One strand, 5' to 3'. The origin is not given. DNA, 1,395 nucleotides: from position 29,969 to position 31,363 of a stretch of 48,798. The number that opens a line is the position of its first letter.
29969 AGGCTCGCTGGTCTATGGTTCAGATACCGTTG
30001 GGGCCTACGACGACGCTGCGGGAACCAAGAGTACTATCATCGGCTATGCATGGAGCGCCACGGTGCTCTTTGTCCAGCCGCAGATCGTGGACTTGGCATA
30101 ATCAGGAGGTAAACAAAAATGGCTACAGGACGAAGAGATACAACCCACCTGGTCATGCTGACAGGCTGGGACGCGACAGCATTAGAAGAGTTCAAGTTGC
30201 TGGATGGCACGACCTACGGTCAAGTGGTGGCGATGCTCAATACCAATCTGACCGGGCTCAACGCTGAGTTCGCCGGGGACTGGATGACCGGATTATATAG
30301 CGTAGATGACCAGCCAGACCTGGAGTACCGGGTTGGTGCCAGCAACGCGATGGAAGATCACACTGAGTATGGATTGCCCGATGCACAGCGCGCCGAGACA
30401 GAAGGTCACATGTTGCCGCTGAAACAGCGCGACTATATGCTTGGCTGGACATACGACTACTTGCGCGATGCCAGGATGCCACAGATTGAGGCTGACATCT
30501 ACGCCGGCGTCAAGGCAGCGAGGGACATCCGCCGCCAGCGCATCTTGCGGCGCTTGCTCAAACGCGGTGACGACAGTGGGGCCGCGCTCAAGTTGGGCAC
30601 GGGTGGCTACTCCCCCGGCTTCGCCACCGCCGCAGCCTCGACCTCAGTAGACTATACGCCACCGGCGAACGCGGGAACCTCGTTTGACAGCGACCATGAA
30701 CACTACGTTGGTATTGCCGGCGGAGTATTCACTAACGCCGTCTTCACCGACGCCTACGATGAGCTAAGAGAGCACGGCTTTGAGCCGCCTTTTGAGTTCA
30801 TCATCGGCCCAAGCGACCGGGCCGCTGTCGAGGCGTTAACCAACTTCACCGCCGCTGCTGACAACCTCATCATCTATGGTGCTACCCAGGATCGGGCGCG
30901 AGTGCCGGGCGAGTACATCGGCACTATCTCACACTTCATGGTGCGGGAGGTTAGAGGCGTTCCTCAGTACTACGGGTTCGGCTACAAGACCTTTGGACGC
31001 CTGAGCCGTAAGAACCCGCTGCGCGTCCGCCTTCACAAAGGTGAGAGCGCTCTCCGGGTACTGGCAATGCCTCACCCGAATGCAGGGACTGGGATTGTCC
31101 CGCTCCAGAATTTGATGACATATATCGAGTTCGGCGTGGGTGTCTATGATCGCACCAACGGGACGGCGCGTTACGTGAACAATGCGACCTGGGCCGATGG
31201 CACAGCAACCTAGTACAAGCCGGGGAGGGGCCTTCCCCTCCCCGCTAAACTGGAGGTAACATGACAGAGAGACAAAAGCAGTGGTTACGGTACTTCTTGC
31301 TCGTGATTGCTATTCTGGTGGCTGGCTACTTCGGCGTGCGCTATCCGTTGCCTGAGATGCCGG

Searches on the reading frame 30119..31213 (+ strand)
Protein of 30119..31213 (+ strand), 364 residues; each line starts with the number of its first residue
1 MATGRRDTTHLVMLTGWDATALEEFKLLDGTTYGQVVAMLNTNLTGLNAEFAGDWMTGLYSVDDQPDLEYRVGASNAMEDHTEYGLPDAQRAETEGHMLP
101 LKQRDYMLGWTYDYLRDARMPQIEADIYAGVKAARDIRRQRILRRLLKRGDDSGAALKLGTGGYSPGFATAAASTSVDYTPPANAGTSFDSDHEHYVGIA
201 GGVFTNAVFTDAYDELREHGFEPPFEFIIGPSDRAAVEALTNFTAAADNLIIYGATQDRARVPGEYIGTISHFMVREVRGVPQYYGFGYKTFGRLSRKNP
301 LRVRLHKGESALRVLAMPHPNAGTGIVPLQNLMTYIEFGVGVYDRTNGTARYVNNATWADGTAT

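Call 58: search_dna_similar(query=window:30119-31213:+, collection=phages, mode=protein, max_rows=12, max_evalue=0.001)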
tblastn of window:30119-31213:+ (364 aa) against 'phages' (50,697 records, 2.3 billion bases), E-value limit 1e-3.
No match.
